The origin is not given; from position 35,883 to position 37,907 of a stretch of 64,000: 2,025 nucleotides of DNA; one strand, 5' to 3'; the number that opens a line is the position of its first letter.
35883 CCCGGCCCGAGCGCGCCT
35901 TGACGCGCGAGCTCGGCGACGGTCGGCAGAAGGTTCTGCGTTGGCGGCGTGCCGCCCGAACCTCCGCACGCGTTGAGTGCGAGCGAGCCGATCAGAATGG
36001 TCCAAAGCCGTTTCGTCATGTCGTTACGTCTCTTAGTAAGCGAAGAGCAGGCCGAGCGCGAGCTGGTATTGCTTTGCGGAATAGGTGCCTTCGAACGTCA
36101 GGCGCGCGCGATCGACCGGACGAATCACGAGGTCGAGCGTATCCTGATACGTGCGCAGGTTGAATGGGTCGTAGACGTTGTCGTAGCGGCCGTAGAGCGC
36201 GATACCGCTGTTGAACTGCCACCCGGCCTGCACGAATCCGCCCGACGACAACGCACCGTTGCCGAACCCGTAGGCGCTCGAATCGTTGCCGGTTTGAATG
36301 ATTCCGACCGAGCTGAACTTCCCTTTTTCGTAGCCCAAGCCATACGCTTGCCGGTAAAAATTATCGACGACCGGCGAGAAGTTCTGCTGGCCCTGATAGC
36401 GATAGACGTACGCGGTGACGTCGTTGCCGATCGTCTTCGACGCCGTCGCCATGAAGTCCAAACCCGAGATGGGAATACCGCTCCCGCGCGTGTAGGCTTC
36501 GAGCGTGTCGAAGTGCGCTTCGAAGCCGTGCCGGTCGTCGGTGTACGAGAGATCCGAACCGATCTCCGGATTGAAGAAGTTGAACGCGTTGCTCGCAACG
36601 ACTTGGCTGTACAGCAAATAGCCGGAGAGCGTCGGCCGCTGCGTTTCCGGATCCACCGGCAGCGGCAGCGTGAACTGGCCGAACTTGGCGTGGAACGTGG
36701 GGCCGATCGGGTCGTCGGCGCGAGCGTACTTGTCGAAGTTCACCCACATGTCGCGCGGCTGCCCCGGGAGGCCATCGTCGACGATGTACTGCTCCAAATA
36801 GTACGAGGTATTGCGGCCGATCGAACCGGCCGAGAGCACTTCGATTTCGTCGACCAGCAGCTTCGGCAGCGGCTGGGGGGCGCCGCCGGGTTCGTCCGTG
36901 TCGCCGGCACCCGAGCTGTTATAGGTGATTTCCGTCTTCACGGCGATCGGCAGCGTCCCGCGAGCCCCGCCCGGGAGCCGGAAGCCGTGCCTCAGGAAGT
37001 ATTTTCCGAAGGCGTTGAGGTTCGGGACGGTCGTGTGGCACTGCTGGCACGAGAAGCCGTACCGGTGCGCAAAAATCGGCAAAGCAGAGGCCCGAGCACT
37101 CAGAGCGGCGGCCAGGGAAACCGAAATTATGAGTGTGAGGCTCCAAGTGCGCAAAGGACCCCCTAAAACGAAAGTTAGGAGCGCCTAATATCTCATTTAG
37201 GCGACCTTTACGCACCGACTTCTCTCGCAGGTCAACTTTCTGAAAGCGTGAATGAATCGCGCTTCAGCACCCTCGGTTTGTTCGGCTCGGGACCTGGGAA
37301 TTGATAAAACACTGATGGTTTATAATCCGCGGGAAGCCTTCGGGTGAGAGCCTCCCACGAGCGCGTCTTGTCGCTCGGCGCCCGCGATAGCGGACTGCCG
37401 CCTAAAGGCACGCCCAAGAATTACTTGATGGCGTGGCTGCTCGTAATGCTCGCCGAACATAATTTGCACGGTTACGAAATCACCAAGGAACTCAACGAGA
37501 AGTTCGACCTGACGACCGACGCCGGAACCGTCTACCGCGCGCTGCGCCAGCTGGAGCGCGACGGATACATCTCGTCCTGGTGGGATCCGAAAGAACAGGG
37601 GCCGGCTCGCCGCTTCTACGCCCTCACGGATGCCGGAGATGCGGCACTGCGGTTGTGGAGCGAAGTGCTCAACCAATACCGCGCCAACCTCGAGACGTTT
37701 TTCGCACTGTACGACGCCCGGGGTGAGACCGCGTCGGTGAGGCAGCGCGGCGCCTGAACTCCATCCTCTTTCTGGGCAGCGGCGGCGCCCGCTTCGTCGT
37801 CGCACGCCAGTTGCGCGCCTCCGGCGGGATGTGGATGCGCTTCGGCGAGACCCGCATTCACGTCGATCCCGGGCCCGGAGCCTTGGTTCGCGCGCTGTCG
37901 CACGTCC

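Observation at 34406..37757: Cyc2-like cytochrome-porin fusion co-transcribed with a lipoprotein multicopper oxidase, PadR regulator divergent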

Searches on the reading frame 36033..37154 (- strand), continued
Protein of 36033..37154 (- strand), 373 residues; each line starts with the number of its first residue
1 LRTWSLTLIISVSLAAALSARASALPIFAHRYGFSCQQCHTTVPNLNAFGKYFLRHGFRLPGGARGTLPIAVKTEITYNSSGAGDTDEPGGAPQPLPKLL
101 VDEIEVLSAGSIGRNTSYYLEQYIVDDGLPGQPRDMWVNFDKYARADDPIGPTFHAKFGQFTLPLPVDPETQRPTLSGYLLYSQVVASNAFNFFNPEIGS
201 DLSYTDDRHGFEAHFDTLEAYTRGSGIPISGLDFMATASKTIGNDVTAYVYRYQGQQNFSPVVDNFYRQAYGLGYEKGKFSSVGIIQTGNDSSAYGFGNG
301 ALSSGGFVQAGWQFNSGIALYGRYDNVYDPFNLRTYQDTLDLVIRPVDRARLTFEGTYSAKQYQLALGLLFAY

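Call 44: find_encoding_contigs(protein=P0040, flank=5000, max_places=2)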
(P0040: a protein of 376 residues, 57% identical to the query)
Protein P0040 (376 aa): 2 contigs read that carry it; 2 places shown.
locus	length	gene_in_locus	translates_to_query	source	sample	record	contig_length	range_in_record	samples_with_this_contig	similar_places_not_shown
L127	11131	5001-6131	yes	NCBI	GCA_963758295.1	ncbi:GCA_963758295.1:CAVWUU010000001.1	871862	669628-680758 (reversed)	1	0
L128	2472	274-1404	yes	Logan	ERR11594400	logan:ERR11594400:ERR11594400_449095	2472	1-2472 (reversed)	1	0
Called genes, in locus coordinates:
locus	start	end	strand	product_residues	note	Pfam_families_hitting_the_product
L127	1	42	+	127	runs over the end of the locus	-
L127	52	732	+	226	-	PF00072:Response_reg, PF00486:Trans_reg_C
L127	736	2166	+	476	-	PF00672:HAMP, PF00512:HisKA, PF02518:HATPase_c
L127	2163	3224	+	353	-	-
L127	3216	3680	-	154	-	PF00583:Acetyltransf_1, PF13673:Acetyltransf_10, PF13508:Acetyltransf_7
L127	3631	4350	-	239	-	PF12706:Lactamase_B_2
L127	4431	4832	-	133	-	PF03551:PadR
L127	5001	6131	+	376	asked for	-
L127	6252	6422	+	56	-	-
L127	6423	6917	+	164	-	-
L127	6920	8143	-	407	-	PF07394:DUF1501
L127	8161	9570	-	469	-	PF08811:DUF1800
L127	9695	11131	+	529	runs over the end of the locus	PF03255:ACCA, PF01039:Carboxyl_trans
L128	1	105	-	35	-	?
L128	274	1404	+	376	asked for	-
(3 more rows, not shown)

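Call 45: find_encoding_contigs(protein=P0058, flank=5000, max_places=1)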
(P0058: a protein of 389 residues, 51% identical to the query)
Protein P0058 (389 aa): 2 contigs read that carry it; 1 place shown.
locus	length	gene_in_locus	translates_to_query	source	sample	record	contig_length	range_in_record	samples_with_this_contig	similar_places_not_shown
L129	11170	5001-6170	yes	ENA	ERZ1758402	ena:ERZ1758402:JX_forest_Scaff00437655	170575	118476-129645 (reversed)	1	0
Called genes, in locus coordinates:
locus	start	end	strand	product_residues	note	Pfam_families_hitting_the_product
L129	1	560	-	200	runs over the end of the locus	PF04542:Sigma70_r2, PF08281:Sigma70_r4_2, PF04545:Sigma70_r4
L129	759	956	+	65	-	-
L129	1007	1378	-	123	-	PF13628:DUF4142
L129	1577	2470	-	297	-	-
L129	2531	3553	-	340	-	-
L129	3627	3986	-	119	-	PF00453:Ribosomal_L20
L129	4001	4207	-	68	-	PF01632:Ribosomal_L35p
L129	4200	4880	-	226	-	PF05198:IF3_N, PF00707:IF3_C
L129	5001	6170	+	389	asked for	-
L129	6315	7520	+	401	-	-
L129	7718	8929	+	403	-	-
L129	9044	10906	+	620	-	PF17899:Peptidase_M61_N, PF05299:Peptidase_M61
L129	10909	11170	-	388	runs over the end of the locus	PF13163:DUF3999, PF00754:F5_F8_type_C (weak)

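Call 46: find_encoding_contigs(protein=P0075, flank=5000, max_places=1)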
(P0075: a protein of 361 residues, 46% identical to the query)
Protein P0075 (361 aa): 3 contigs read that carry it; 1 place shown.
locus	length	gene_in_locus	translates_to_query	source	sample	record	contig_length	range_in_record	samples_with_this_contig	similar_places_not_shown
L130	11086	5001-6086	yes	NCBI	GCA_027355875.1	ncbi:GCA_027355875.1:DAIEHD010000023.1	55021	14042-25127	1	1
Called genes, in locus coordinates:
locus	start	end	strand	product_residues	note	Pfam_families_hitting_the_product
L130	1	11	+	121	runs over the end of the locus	-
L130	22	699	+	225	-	PF00072:Response_reg, PF00486:Trans_reg_C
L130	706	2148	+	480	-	PF00672:HAMP, PF00512:HisKA, PF02518:HATPase_c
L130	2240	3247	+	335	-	-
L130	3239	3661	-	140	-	PF00583:Acetyltransf_1, PF13673:Acetyltransf_10, PF13508:Acetyltransf_7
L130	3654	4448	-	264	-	PF12706:Lactamase_B_2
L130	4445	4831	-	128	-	PF03551:PadR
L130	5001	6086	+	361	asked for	-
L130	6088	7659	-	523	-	PF00890:FAD_binding_2 (faint), PF00732:GMC_oxred_N, PF05199:GMC_oxred_C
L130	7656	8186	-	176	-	-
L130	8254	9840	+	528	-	PF01565:FAD_binding_4, PF02913:FAD-oxidase_C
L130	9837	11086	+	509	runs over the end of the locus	PF00890:FAD_binding_2 (faint), PF01266:DAO, PF16901:DAO_C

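Call 47: find_encoding_contigs(protein=P0114, flank=5000, max_places=1)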
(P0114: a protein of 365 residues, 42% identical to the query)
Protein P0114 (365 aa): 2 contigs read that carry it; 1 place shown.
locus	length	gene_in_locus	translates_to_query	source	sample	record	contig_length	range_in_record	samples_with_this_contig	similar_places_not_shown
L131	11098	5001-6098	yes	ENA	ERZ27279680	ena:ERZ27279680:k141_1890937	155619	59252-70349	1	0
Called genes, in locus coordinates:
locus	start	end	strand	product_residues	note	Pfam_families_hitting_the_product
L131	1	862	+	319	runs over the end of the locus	PF00072:Response_reg, PF00990:GGDEF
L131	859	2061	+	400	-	PF24568:CC_PcsB, PF01551:Peptidase_M23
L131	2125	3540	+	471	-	PF22694:CtpB_N-like (faint), PF00595:PDZ, PF13180:PDZ_2 (weak), PF17820:PDZ_6, PF03572:Peptidase_S41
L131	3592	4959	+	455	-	PF22694:CtpB_N-like (faint), PF00595:PDZ, PF13180:PDZ_2, PF17820:PDZ_6, PF03572:Peptidase_S41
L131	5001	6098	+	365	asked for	-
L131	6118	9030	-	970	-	PF10150:RNase_E_G, PF20833:RNase_E_G_Thio (weak)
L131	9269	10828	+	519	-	PF00501:AMP-binding, PF13193:AMP-binding_C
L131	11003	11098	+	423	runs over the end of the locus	PF13433:Peripla_BP_5, PF13458:Peripla_BP_6, PF01094:ANF_receptor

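Call 48: find_encoding_contigs(protein=P0090, flank=5000, max_places=1)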
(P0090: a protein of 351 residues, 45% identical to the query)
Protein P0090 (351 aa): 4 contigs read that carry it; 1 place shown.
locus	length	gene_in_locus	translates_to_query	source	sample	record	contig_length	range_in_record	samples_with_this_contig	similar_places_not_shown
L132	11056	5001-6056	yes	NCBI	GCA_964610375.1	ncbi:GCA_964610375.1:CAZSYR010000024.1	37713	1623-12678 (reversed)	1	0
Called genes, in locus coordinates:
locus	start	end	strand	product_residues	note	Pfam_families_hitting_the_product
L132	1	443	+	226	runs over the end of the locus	PF00072:Response_reg, PF00486:Trans_reg_C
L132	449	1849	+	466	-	PF00672:HAMP, PF00512:HisKA, PF02518:HATPase_c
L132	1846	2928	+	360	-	-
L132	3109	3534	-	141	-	PF13673:Acetyltransf_10, PF00583:Acetyltransf_1, PF13508:Acetyltransf_7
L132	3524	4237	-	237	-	PF12706:Lactamase_B_2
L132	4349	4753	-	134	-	PF03551:PadR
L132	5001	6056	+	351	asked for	-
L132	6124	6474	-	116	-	PF07394:DUF1501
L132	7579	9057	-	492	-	PF08811:DUF1800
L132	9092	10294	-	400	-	PF00083:Sugar_tr, PF07690:MFS_1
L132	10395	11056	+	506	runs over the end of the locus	PF01039:Carboxyl_trans, PF03255:ACCA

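Call 74: search_protein_families(library=pfam, proteins=[L127:6423-6917:+, L127:6252-6422:+, L129:6315-7520:+, L125:7745-8227:+, L123:9764-10492:+], max_evalue=0.01)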
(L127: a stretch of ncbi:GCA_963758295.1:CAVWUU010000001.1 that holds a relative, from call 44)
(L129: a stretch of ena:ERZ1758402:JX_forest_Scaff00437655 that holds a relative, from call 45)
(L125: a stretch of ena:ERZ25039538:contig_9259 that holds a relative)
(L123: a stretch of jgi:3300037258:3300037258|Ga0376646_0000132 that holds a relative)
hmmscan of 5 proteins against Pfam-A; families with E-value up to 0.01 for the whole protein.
L127:6423-6917:+ (164 aa): 0 families

L127:6252-6422:+ (56 aa): 0 families

L129:6315-7520:+ (401 aa): 0 families

L125:7745-8227:+ (160 aa): 0 families

L123:9764-10492:+ (242 aa): 0 families

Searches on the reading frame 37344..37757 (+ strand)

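Call 3: search_protein_families(library=pfam, proteins=[window:37344-37757:+], max_evalue=1)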
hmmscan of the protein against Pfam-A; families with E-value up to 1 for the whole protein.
window:37344-37757:+ (137 aa): 14 families
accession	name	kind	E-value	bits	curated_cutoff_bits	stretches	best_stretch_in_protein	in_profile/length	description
PF03551.20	PadR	-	2.3e-20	72.8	27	1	32-103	1-74/75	Transcriptional regulator PadR-like family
PF22194.2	F-93_WHD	-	0.0032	17.9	28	1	41-98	12-62/62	F-93, winged-helix domain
PF01638.23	HxlR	-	0.0041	17.4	20.8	1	31-100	6-71/91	HxlR-like helix-turn-helix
PF13814.12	Replic_Relax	-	0.017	15.7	25.3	1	58-103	25-71/191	Replication-relaxation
PF01475.25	FUR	-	0.032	14.8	23.1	1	38-78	22-61/121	Ferric uptake regulator family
PF01978.25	TrmB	-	0.051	13.9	25.6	1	34-77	16-53/68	Sugar-specific transcriptional regulator TrmB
PF02334.22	RTP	-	0.052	14.5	26.7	1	25-85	7-70/113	Replication terminator protein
PF01047.28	MarR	-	0.054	13.8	24.6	1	56-78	27-49/59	MarR family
PF14338.12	Mrr_N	-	0.086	13.4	29.5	0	27-60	3-37/87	Mrr N-terminal domain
PF13412.12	HTH_24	-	0.094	12.7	21.9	1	60-76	31-47/48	Winged helix-turn-helix DNA-binding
PF25213.1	HVO_A0261_N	-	0.13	12.6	35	1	49-113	29-82/86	HVO_A0261 N-terminal domain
PF13463.12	HTH_27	-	0.17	12.6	22.2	1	56-98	28-68/68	Winged helix DNA-binding domain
PF13601.12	HTH_34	-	0.17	12.5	27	1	56-111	24-78/80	Winged helix DNA-binding domain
PF21128.4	MCM4_WHD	-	0.19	12.3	24.4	1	40-77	26-63/75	MCM4, winged helix domain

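Call 4: search_protein_families(library=ncbifam, proteins=[window:37344-37757:+], max_evalue=1)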
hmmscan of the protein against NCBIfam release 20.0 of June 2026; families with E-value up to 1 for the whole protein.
window:37344-37757:+ (137 aa): 7 families
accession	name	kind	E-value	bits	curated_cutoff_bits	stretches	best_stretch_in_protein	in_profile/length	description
TIGR02719.1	repress_PhaQ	equivalog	1.3e-29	103.2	139.35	1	20-124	17-121/138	poly-beta-hydroxybutyrate-responsive repressor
TIGR03433.1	padR_acidobact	paralog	2e-12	47.1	101.8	1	32-108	9-87/101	PadR family transcriptional regulator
NF006931.0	PRK09416.1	equivalog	5.1e-08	33.2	112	1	35-116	50-129/135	PadR family transcriptional regulator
NF053635.1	TransRegRv3488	equivalog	1.3e-07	31.7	140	1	36-112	17-91/98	Rv3488 family transcriptional regulator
NF045593.1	bilirub_TF_BilQ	equivalog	0.0018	18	125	1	55-114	53-110/135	bilirubin utilization transcriptional regulator BilQ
NF004170.0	PRK05638.1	equivalog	0.11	11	421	1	32-96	376-432/442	threonine synthase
NF047580.1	BPSS1187_fam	subfamily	0.12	11.8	125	1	72-114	148-190/244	BPSS1187 family protein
